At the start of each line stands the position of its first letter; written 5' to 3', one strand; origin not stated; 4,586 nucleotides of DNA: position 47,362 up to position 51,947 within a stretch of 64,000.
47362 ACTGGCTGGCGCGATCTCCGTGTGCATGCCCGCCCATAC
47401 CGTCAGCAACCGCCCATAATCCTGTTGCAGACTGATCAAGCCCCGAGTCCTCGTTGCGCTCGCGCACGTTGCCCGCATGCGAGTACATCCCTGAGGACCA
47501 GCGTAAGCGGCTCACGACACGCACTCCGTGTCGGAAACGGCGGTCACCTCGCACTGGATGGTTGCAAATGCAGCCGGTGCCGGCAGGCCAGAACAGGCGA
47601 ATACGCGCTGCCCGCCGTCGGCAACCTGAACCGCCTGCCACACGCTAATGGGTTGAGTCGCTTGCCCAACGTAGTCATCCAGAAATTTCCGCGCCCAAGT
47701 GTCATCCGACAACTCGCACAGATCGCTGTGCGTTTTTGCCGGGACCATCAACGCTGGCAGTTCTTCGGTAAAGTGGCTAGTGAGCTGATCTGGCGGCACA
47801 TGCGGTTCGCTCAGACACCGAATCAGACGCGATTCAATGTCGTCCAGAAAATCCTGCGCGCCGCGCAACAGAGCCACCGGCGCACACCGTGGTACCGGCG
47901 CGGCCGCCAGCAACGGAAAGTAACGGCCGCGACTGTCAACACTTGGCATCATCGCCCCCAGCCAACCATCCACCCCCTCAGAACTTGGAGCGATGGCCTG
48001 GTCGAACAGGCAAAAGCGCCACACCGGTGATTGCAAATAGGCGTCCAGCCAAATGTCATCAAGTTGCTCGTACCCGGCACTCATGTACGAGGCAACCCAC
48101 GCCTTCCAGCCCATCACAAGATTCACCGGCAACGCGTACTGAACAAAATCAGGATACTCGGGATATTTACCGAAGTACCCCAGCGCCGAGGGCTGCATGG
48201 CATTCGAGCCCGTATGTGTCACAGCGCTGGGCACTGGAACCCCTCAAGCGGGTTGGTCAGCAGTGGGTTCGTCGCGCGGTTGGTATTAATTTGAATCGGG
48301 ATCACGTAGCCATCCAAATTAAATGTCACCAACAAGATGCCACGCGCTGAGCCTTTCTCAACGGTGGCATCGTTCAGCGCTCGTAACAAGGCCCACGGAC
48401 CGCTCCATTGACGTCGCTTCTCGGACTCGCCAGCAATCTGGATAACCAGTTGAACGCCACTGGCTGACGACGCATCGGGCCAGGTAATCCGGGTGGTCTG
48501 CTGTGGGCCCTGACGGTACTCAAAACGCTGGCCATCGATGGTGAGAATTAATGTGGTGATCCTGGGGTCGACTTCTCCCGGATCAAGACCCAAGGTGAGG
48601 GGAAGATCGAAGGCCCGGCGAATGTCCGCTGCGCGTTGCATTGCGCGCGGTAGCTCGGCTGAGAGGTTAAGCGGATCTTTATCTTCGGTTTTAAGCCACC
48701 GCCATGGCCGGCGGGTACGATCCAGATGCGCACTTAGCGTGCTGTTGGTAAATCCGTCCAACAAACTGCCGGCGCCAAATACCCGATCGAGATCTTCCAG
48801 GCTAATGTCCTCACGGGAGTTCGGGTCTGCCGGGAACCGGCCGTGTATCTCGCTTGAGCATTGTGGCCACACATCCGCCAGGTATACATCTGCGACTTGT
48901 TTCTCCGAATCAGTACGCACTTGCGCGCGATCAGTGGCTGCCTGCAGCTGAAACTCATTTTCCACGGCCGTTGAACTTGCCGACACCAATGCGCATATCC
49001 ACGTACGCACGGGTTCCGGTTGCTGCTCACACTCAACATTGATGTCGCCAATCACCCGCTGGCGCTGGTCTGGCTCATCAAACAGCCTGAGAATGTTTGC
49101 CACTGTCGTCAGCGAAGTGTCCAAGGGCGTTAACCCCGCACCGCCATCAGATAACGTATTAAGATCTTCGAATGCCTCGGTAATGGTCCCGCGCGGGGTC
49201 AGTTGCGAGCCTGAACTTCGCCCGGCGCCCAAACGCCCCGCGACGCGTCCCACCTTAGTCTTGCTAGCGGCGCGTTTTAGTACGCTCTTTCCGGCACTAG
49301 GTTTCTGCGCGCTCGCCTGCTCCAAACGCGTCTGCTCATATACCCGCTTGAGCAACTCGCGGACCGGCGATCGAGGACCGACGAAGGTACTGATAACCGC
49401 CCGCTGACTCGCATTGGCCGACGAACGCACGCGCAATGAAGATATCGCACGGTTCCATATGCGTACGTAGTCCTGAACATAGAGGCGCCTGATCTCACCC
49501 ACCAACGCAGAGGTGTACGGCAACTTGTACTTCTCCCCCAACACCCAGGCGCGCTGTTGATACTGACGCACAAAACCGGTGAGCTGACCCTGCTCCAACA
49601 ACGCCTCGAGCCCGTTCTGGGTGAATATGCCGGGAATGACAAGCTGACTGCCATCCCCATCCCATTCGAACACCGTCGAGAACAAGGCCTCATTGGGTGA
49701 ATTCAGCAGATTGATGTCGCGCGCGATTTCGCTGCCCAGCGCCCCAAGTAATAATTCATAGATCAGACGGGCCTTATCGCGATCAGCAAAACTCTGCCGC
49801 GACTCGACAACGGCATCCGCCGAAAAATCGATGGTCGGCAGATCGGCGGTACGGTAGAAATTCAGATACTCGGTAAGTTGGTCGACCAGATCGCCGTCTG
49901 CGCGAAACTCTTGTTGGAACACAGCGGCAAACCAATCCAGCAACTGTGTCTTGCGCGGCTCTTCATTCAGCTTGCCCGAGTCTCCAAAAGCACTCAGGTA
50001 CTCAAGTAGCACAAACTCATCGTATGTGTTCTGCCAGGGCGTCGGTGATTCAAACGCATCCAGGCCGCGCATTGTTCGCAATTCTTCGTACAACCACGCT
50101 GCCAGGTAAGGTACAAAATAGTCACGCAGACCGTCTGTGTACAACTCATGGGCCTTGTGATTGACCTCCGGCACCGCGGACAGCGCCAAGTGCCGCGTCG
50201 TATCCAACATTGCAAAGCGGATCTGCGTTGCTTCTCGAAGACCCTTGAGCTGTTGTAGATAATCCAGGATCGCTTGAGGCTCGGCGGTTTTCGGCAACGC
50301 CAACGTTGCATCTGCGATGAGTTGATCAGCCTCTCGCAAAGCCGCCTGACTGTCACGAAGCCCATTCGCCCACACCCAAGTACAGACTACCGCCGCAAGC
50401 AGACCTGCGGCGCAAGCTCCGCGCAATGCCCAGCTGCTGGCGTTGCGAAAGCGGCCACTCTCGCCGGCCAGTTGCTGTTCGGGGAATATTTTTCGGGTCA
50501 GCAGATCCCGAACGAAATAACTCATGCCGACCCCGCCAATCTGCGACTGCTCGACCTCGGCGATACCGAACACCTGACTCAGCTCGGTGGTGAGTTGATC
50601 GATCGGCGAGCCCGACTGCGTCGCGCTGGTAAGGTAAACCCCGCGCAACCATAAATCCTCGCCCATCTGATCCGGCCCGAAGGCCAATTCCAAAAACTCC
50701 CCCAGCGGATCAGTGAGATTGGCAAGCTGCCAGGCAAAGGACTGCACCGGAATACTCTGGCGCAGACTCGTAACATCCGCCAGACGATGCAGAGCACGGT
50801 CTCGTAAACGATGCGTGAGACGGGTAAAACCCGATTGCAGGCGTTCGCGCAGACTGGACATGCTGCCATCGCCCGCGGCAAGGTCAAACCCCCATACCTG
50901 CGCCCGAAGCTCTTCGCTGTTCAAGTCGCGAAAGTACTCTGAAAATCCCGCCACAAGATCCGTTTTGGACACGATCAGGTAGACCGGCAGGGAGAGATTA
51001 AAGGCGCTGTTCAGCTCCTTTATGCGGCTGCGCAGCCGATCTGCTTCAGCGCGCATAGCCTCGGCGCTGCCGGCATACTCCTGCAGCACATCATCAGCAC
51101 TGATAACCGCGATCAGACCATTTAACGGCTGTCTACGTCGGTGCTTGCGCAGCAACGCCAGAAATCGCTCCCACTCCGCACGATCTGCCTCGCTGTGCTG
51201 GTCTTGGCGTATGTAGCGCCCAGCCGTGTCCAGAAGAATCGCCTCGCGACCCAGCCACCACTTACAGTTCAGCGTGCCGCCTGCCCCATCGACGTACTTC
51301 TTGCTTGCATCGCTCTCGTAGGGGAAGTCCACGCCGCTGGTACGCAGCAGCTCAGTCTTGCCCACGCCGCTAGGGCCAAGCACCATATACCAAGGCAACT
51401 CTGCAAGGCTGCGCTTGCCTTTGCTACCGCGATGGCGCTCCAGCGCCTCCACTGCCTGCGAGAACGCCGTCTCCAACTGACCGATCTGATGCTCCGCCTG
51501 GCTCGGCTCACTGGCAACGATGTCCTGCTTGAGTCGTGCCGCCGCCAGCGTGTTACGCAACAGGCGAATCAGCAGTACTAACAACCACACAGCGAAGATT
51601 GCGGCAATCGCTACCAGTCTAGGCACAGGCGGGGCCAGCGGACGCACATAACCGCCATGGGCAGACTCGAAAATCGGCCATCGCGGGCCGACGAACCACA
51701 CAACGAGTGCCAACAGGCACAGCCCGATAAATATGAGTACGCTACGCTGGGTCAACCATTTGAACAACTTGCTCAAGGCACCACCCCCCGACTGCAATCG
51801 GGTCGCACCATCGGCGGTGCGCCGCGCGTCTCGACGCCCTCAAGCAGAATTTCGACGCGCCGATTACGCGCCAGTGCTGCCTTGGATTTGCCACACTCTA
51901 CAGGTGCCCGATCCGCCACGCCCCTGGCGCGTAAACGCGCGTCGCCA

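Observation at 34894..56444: Compact 15-gene T6SS block lacking hcp, vgrG and PAAR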

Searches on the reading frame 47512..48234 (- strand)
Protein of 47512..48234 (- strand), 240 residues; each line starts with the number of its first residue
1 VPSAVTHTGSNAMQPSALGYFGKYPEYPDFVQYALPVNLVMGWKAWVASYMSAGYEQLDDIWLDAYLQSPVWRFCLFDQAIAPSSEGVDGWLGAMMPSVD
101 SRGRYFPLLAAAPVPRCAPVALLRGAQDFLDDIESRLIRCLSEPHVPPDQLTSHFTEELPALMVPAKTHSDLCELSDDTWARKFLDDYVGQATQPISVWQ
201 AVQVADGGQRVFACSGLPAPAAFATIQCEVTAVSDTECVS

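Call 5: search_protein_families(library=pfam, proteins=[window:47512-48234:-], max_evalue=0.01)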
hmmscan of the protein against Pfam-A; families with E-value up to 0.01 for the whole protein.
window:47512-48234:- (240 aa): 1 family
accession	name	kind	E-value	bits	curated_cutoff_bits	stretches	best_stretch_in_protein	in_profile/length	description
PF09867.14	TagF_N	-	9.1e-29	100.6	27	1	19-151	1-128/135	TagF N-terminal domain, Type VI secretion system-associated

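Call 43: search_protein_families(library=ncbifam, proteins=[window:47512-48234:-], max_evalue=0.00001)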
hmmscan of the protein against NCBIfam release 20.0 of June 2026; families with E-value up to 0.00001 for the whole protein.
window:47512-48234:- (240 aa): 1 family
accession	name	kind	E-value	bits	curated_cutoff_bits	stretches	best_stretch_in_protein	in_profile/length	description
TIGR03373.1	VI_minor_4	hypoth_equivalog_domain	1.4e-27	96.5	41.2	1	19-143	1-121/136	type VI secretion system-associated protein TagF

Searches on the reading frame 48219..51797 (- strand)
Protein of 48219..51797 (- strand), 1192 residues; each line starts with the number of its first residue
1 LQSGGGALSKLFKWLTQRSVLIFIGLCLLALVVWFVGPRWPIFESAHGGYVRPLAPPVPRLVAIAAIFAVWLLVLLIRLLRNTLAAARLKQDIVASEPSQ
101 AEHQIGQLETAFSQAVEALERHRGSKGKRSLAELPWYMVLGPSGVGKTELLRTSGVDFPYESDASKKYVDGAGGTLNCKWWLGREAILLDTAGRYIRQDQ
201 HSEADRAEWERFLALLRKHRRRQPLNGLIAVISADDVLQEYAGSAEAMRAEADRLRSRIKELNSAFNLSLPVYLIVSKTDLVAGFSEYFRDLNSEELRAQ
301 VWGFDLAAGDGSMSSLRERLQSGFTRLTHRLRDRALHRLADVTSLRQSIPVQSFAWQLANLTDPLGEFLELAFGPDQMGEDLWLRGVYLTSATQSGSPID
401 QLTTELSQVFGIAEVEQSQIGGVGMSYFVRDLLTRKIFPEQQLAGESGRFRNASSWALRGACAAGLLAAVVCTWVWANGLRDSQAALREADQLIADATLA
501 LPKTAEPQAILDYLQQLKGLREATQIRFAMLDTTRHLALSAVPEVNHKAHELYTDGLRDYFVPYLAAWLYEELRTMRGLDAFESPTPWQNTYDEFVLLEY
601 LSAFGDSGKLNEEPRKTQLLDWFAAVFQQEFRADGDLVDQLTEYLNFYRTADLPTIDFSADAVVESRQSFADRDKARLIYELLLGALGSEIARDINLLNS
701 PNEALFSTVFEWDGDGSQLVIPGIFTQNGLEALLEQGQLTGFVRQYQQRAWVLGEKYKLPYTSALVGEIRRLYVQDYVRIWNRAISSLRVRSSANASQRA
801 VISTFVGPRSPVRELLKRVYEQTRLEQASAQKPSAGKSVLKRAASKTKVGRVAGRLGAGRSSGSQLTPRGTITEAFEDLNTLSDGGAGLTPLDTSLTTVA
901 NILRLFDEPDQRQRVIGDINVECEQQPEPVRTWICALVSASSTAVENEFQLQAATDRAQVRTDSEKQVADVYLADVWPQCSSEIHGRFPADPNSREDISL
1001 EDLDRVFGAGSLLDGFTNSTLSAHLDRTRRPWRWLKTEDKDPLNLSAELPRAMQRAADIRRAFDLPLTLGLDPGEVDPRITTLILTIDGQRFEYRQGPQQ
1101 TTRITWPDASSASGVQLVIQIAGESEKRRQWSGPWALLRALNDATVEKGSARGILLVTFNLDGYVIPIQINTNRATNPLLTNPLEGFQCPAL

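Call 6: search_protein_families(library=pfam, proteins=[window:48219-51797:-], max_evalue=0.01)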
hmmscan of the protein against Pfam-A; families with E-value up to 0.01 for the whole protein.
window:48219-51797:- (1192 aa): 3 families
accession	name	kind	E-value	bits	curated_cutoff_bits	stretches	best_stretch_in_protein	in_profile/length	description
PF14331.11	IcmF-related_N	-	5.8e-70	236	25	1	203-464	2-258/259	IcmF-related N-terminal domain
PF06761.17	IcmF-related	-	2.9e-30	106.2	27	1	514-824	1-308/308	Intracellular multiplication and human macrophage-killing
PF06744.18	IcmF_C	-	3.2e-21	75.9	26.7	1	1071-1173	3-105/106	Type VI secretion protein IcmF C2-like domain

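Call 43: search_protein_families(library=ncbifam, proteins=[window:48219-51797:-], max_evalue=0.00001)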
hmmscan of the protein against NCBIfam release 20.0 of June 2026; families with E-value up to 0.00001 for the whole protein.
window:48219-51797:- (1192 aa): 2 families
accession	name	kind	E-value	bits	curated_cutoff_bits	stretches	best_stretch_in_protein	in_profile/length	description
TIGR03348.1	VI_IcmF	equivalog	2.5e-236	787.5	388.15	1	22-1190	2-1167/1168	type VI secretion system membrane subunit TssM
NF038226.1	IcmF_IVB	equivalog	1.3e-32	112.7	1000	2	721-1188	538-967/973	type IVB secretion system protein IcmF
